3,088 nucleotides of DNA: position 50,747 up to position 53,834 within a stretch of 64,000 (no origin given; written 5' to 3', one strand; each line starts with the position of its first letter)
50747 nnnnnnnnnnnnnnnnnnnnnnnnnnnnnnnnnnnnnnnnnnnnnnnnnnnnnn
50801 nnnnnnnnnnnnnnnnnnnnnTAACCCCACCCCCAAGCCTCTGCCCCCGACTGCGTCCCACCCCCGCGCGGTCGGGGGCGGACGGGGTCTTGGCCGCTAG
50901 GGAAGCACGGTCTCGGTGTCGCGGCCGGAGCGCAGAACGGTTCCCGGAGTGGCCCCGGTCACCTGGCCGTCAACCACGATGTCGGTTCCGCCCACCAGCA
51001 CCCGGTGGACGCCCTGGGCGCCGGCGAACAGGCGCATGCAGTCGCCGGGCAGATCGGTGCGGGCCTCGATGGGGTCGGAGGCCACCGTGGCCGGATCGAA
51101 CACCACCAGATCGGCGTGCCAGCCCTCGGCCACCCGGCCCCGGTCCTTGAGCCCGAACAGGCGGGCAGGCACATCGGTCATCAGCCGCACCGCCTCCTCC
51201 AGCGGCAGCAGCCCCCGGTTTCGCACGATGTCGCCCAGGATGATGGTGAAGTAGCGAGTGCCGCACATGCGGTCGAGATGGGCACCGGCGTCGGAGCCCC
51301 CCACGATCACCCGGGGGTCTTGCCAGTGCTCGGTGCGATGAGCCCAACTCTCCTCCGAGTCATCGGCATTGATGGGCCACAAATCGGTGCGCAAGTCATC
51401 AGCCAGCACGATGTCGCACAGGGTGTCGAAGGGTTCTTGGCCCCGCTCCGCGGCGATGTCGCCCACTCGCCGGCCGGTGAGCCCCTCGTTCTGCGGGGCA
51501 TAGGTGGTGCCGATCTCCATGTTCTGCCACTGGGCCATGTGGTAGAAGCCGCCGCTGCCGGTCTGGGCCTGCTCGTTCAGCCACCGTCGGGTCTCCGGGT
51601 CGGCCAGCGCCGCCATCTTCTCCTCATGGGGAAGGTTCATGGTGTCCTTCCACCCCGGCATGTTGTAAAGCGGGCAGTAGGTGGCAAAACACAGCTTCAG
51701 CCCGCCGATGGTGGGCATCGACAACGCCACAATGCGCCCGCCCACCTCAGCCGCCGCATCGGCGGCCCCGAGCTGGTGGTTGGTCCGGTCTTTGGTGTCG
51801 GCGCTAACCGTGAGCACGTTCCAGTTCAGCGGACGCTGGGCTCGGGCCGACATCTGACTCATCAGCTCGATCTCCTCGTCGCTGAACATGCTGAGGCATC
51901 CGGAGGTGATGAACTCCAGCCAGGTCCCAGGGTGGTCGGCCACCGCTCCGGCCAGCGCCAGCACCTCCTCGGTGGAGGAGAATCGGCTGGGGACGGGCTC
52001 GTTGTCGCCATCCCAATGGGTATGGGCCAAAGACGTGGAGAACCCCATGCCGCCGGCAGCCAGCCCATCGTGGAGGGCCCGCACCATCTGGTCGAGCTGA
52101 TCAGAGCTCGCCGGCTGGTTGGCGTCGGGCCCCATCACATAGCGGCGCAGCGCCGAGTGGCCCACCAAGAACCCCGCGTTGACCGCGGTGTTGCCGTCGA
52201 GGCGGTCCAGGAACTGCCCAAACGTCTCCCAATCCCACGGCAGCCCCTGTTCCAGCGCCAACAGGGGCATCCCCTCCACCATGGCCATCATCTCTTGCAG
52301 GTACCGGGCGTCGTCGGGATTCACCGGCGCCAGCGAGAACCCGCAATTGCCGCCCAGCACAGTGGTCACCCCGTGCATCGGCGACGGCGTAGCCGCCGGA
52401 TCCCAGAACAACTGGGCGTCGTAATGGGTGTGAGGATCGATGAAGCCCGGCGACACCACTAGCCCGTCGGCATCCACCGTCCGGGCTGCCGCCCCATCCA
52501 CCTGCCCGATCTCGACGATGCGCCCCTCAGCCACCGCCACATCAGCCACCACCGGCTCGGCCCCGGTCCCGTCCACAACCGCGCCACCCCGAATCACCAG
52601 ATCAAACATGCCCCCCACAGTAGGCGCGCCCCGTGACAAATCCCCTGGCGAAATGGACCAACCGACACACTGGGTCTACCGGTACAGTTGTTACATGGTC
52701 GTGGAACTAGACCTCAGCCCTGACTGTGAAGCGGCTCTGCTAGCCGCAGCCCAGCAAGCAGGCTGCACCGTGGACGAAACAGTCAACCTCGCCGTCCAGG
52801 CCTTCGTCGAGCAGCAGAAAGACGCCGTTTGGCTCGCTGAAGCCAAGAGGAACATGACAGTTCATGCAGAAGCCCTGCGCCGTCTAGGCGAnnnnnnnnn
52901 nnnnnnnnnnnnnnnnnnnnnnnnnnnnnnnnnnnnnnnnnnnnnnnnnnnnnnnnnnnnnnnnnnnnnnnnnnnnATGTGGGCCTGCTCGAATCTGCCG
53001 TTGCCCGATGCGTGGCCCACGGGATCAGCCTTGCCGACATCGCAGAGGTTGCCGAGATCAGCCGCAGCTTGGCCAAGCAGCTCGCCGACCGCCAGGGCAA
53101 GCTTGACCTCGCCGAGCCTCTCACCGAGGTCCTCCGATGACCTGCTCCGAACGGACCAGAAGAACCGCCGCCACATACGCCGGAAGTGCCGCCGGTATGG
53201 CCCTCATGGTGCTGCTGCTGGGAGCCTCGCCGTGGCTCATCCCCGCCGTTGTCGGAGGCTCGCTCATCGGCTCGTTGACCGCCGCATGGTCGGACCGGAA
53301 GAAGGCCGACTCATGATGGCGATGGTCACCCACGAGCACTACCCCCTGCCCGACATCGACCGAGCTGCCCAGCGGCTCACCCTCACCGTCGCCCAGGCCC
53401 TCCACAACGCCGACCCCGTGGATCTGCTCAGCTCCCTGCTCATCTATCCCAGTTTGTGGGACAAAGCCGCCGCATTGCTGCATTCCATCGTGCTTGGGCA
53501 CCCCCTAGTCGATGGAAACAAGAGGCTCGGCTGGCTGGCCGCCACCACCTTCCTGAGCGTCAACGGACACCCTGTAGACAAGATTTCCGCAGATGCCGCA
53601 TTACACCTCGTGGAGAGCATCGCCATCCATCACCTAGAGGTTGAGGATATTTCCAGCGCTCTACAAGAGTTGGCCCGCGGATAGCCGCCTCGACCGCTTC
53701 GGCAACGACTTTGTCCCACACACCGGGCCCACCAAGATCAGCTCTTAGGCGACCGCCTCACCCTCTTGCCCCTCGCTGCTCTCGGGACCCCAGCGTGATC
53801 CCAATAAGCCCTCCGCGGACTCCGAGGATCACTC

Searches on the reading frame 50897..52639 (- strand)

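Call 57: search_protein_families(library=pfam, proteins=[window:50897-52639:-], max_evalue=0.001)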
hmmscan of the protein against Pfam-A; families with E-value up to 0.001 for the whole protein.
window:50897-52639:- (580 aa): 2 families
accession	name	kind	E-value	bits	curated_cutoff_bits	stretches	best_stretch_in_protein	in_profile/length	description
PF07969.17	Amidohydro_3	-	3.7e-39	135.9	29.7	1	53-544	1-461/472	Amidohydrolase family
PF01979.26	Amidohydro_1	-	6.2e-12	45.9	25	1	448-523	248-322/345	Amidohydrolase family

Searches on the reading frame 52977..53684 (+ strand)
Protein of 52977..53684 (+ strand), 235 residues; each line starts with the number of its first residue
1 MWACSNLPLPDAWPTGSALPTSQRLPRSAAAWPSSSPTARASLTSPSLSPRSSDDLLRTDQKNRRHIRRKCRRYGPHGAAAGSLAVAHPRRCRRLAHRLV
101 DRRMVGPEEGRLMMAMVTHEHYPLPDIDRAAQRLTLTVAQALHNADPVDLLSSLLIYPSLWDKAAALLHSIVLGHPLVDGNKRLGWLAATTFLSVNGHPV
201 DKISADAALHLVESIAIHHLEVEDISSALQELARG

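Call 57: search_protein_families(library=pfam, proteins=[window:52977-53684:+], max_evalue=0.001)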
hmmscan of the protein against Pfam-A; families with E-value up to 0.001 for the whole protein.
window:52977-53684:+ (235 aa): 1 family
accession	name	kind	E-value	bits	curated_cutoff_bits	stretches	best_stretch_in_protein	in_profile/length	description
PF02661.23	Fic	-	9.6e-10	39.6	24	1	148-193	43-93/93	Fic/DOC family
